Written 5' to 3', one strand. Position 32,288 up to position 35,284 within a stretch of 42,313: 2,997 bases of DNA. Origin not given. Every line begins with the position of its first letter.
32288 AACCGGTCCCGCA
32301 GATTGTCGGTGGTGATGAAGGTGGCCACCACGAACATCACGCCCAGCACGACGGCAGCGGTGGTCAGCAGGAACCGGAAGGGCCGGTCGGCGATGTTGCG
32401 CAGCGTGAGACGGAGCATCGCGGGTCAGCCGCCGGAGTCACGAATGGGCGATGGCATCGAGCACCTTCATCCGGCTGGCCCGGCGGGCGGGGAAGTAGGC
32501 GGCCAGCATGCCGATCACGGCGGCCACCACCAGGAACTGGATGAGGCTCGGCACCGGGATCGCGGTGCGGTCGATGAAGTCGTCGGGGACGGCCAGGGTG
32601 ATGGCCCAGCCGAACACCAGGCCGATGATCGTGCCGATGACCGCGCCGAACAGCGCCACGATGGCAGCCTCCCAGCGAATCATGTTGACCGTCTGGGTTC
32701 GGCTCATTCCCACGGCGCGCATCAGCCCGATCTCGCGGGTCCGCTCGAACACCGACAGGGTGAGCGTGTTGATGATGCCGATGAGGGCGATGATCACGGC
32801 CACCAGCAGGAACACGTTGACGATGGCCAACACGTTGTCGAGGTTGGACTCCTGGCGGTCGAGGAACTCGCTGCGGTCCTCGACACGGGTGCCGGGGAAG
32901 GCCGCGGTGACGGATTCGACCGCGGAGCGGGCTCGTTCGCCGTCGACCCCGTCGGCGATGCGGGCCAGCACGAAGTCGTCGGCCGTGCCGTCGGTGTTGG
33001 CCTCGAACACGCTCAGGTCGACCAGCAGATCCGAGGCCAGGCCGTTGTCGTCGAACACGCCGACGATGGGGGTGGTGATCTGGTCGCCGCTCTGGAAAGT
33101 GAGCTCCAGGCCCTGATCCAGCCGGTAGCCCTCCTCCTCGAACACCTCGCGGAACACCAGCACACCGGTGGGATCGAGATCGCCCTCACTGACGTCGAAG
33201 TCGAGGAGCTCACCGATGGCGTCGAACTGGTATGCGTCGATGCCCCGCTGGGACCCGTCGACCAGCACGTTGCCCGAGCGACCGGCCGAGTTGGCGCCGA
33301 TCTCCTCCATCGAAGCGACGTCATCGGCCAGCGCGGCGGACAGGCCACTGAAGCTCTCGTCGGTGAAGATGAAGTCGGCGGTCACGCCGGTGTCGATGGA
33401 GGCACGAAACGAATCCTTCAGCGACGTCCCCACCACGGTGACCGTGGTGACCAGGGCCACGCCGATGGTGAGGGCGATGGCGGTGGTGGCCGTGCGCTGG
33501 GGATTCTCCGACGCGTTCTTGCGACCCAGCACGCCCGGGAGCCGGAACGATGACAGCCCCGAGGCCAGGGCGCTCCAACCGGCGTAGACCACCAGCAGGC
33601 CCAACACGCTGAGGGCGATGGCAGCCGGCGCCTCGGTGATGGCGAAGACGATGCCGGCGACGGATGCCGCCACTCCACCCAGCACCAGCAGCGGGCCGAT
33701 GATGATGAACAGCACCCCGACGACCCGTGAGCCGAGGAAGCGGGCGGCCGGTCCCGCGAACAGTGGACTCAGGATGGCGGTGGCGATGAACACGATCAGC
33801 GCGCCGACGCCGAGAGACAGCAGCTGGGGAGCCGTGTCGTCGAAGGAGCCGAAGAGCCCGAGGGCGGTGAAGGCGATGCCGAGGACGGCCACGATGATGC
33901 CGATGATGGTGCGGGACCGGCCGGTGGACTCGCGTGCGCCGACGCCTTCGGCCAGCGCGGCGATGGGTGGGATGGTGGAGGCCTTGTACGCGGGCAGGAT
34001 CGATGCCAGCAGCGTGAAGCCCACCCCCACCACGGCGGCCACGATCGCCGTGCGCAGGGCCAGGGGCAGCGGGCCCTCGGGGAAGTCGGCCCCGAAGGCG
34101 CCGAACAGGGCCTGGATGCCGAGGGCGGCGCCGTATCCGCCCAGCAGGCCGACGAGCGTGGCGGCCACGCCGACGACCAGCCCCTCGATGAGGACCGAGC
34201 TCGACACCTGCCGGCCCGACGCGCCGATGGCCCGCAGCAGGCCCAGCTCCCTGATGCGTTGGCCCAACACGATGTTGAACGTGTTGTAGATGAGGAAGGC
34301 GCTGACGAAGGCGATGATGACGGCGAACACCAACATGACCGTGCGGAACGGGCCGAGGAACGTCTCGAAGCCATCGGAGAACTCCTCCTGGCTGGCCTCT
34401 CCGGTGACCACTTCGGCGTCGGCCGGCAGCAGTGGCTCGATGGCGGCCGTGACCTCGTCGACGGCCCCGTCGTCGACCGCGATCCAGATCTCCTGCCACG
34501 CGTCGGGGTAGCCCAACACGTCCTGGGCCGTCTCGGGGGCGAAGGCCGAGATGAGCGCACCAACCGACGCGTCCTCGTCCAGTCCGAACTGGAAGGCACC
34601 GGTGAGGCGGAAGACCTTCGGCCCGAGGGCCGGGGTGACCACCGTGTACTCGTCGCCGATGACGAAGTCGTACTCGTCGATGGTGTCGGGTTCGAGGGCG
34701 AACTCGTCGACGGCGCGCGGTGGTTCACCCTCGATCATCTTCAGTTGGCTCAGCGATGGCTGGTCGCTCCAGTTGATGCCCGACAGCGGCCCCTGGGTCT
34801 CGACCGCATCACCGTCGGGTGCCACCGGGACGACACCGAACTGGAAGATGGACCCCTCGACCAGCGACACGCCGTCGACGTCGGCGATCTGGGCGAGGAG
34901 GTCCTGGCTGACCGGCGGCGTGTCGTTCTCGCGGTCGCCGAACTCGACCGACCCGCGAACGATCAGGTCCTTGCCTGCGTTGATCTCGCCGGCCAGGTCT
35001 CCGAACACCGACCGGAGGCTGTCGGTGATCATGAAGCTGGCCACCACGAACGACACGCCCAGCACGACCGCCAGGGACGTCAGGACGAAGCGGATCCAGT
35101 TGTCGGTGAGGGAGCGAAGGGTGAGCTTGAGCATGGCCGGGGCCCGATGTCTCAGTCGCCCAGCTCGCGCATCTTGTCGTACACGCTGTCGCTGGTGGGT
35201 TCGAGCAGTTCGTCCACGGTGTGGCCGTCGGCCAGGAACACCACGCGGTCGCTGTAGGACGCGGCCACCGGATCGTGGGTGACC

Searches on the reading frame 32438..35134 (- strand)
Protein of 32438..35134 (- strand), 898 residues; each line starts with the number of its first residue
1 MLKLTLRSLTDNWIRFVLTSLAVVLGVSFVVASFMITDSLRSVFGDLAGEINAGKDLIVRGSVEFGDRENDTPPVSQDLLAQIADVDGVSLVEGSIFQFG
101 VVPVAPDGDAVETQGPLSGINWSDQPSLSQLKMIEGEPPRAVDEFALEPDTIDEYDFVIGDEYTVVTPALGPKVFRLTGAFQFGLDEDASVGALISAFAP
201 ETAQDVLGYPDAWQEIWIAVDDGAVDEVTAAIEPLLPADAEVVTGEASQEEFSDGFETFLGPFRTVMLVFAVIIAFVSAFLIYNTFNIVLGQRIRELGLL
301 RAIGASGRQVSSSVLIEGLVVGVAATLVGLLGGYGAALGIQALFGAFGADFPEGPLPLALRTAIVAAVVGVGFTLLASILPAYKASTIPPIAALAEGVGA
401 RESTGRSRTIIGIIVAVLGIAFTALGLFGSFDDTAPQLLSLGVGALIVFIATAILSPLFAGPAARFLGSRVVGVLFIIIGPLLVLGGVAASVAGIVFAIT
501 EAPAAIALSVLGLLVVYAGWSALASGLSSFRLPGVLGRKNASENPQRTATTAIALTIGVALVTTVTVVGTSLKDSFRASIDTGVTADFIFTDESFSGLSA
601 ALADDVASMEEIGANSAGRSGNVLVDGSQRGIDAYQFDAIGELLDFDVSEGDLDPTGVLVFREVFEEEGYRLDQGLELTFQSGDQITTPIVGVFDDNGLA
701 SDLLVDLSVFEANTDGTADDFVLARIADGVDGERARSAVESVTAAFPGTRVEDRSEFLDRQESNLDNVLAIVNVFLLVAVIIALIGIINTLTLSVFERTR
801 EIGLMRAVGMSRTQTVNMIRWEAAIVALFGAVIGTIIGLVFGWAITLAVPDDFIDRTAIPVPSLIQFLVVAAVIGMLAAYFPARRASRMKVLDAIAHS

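Call 55: search_protein_families(library=ncbifam, proteins=[window:32438-35134:-], max_evalue=0.00001)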
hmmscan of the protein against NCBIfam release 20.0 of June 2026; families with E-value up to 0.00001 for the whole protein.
window:32438-35134:- (898 aa): 8 families
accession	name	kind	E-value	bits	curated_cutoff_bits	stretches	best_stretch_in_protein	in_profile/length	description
TIGR03434.1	ADOP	subfamily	7.8e-30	103.6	622.3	2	733-895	642-800/803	ADOP family duplicated permease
NF007826.0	PRK10535.1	equivalog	2.2e-22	79.1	966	1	769-897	525-647/648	macrolide ABC transporter ATP-binding protein/permease MacB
TIGR02212.1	lolCE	equivalog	9.3e-18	64.3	362.45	2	201-394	206-408/411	lipoprotein-releasing ABC transporter permease subunit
NF038347.1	FtsX_Gpos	exception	1.4e-15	57.4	225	1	251-329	155-233/296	permease-like cell division protein FtsX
NF038346.1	FtsX_actino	exception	2e-14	53.7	250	2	738-879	148-294/308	permease-like cell division protein FtsX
NF008076.0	PRK10814.1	exception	6.4e-11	41.9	473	1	774-894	269-395/399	lipoprotein-releasing ABC transporter permease subunit LolC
NF008357.0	PRK11146.1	exception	3.6e-08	32.6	439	0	770-890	270-406/414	lipoprotein-releasing ABC transporter permease subunit LolE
TIGR02213.1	lolE_release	exception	6.5e-06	25.2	540.35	0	768-890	265-403/411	lipoprotein-releasing ABC transporter permease subunit LolE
